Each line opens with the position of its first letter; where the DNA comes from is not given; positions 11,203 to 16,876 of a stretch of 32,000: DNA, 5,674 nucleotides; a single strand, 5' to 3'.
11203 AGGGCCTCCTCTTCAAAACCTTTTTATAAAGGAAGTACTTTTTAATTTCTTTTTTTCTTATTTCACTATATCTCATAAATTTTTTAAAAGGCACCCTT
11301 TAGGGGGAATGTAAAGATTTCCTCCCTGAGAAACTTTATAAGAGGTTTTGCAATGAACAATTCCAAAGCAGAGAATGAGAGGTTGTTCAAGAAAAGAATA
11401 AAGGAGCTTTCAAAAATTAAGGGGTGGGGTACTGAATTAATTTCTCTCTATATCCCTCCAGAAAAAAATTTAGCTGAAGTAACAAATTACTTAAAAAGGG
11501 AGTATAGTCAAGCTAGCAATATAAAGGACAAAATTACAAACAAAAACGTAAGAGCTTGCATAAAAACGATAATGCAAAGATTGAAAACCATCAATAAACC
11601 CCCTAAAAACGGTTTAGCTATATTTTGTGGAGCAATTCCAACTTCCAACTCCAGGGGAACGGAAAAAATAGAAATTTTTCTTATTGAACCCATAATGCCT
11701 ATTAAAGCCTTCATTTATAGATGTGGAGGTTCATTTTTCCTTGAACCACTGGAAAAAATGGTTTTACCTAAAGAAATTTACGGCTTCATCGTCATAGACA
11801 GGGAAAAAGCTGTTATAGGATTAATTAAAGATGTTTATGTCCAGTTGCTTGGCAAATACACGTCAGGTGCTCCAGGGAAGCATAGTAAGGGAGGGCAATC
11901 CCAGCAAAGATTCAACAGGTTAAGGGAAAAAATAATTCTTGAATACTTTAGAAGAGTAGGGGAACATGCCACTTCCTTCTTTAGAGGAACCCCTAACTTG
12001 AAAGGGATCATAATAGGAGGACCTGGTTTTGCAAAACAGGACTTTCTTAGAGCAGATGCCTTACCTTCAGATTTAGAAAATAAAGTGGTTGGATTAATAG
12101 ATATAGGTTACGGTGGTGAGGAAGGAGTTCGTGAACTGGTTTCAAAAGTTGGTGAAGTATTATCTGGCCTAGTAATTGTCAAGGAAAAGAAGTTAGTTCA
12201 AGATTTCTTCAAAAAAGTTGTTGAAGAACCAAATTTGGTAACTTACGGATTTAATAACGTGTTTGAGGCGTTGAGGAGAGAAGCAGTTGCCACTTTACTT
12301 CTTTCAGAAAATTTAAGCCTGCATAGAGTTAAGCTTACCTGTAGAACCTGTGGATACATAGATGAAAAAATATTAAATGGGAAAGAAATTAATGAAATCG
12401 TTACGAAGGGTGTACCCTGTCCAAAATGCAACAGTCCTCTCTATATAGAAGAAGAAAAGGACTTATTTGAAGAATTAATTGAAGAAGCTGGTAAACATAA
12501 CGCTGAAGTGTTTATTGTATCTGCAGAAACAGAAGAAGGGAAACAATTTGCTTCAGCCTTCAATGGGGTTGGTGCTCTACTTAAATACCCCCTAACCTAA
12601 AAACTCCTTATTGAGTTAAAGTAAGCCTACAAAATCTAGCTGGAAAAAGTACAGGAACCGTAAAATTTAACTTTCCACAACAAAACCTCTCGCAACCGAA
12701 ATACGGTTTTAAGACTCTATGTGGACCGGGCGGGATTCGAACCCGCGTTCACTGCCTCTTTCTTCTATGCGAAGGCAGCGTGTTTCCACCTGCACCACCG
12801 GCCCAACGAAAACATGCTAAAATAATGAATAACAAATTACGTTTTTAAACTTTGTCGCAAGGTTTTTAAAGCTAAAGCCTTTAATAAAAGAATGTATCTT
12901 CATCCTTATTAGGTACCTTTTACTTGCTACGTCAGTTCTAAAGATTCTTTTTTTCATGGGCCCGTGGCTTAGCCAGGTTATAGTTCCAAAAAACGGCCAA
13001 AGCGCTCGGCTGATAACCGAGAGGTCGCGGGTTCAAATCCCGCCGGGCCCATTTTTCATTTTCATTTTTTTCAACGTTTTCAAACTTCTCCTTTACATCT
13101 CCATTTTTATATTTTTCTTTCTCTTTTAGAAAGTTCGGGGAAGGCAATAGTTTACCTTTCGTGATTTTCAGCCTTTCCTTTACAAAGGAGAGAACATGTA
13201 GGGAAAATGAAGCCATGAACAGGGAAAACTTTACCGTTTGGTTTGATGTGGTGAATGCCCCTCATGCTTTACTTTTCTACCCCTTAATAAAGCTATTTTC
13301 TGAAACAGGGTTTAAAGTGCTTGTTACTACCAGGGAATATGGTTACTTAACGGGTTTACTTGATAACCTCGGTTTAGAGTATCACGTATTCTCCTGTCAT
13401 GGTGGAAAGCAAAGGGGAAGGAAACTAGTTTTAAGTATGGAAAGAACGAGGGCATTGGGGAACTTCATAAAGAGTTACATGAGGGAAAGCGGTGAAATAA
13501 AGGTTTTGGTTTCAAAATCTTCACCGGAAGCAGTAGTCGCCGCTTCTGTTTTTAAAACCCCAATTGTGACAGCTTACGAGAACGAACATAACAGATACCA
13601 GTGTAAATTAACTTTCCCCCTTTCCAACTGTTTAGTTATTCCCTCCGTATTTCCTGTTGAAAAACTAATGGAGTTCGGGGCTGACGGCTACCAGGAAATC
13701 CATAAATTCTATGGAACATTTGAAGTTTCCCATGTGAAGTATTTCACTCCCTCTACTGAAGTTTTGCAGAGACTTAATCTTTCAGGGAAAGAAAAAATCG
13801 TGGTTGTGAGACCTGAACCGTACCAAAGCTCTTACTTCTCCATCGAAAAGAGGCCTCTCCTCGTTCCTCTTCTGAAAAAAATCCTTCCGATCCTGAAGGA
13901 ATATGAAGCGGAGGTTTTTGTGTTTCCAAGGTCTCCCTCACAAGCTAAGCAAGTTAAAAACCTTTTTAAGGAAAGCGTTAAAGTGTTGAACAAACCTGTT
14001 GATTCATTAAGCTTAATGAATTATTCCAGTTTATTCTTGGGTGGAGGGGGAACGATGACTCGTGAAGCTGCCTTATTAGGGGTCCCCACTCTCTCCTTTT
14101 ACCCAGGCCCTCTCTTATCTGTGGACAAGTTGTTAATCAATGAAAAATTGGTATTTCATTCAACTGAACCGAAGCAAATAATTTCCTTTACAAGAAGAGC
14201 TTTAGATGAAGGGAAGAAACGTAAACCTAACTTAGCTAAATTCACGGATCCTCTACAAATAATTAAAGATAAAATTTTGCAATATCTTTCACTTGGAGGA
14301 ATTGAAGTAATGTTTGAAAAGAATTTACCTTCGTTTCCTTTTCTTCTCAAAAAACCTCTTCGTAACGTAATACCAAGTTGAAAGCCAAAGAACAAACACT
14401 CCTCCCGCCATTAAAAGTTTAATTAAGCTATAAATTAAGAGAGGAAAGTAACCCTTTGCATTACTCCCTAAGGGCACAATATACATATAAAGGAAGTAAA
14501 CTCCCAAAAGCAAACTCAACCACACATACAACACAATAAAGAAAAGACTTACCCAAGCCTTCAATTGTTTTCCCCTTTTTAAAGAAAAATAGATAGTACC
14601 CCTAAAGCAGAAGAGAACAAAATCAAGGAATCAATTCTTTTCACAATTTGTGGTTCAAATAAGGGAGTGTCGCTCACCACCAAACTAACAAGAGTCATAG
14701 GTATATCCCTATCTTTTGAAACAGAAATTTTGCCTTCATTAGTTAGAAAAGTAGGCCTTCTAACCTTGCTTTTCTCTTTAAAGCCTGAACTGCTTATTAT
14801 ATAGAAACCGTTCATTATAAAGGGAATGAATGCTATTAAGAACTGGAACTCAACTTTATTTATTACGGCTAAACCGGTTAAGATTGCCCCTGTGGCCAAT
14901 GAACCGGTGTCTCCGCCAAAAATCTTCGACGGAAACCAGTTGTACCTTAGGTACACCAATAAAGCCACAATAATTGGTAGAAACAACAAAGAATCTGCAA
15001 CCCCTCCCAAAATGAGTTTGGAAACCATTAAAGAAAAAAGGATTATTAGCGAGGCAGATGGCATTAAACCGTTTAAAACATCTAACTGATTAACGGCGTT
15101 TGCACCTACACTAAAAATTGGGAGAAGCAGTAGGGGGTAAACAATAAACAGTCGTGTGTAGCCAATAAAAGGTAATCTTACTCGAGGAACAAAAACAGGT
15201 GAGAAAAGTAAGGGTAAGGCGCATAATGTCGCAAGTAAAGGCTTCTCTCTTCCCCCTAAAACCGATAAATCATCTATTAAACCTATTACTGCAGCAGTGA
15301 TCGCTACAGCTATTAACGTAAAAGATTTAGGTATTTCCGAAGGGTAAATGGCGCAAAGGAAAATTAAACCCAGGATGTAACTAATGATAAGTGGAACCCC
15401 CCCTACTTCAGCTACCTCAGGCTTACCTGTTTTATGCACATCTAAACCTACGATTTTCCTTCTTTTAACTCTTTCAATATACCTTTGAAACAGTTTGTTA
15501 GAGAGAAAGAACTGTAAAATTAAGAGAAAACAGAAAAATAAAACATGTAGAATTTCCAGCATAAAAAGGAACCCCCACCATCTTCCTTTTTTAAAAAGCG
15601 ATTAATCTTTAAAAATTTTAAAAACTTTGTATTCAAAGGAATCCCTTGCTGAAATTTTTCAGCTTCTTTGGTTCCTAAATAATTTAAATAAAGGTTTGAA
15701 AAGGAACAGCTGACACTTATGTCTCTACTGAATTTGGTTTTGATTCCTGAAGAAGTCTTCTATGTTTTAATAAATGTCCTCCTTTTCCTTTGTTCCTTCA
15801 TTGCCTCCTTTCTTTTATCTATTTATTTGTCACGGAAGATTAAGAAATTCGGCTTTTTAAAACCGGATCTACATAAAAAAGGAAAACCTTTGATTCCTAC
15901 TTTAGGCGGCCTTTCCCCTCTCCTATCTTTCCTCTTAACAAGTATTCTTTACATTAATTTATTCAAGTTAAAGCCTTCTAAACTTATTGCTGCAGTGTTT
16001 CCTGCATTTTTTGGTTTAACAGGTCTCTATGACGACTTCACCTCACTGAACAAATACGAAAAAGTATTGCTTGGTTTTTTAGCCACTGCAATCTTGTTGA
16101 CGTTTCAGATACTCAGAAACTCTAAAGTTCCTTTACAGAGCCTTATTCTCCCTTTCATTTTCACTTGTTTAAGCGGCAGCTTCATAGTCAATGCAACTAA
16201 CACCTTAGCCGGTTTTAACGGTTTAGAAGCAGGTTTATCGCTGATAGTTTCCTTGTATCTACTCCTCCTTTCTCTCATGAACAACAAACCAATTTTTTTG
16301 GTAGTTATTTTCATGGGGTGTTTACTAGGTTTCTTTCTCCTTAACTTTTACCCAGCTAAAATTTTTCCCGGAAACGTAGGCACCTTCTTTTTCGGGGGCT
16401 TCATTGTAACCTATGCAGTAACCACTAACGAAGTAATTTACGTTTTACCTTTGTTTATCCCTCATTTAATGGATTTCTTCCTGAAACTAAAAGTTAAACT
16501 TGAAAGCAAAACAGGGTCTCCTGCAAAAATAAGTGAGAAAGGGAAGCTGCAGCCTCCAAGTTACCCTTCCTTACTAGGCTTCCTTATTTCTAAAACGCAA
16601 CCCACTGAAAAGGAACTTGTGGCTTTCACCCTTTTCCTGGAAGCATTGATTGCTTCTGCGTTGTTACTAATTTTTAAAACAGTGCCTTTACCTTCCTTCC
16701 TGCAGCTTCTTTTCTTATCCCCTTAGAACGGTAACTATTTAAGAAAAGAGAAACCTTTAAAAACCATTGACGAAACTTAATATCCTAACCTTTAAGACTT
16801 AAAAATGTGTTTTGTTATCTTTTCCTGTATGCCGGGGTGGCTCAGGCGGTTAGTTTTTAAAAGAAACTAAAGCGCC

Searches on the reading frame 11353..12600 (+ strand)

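Call 32: search_protein_families(library=ncbifam, proteins=[window:11353-12600:+], max_evalue=0.00001)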
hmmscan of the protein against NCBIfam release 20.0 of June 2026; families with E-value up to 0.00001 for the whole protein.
window:11353-12600:+ (415 aa): 3 families
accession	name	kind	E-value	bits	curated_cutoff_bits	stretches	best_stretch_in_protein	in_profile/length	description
TIGR03676.1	aRF1_eRF1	equivalog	5.6e-141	470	234.7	1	11-413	4-402/403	peptide chain release factor aRF-1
TIGR00111.1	pelota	equivalog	8.7e-22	77.9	177.65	1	145-325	138-307/351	mRNA surveillance protein pelota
NF052289.1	Rv2629_fam_RHF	equivalog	6.2e-06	25.6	320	0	123-319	93-288/357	Rv2629 family ribosome hibernation factor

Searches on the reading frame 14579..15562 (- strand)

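Call 32: search_protein_families(library=ncbifam, proteins=[window:14579-15562:-], max_evalue=0.00001)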
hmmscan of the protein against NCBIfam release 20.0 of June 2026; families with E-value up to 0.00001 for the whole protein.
window:14579-15562:- (327 aa): 2 families
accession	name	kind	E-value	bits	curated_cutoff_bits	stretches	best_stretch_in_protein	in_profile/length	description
NF053644.1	MraY_archaea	equivalog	1.4e-12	47.6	450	1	134-245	175-285/340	pseudomurein biosynthesis MraY family phospho-N-acetylmuramoyl-pentapeptide-transferase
TIGR00445.1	mraY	equivalog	1.8e-10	40.8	192.05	1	47-259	32-269/321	phospho-N-acetylmuramoyl-pentapeptide-transferase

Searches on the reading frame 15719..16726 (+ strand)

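Call 32: search_protein_families(library=ncbifam, proteins=[window:15719-16726:+], max_evalue=0.00001)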
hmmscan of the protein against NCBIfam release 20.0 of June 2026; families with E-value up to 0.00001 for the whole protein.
window:15719-16726:+ (335 aa): 2 families
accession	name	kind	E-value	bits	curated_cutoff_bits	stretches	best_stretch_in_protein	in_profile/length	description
NF053644.1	MraY_archaea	equivalog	2.6e-15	56.6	450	1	113-248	151-288/340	pseudomurein biosynthesis MraY family phospho-N-acetylmuramoyl-pentapeptide-transferase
TIGR00445.1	mraY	equivalog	3.5e-11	43.2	192.05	1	119-241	113-250/321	phospho-N-acetylmuramoyl-pentapeptide-transferase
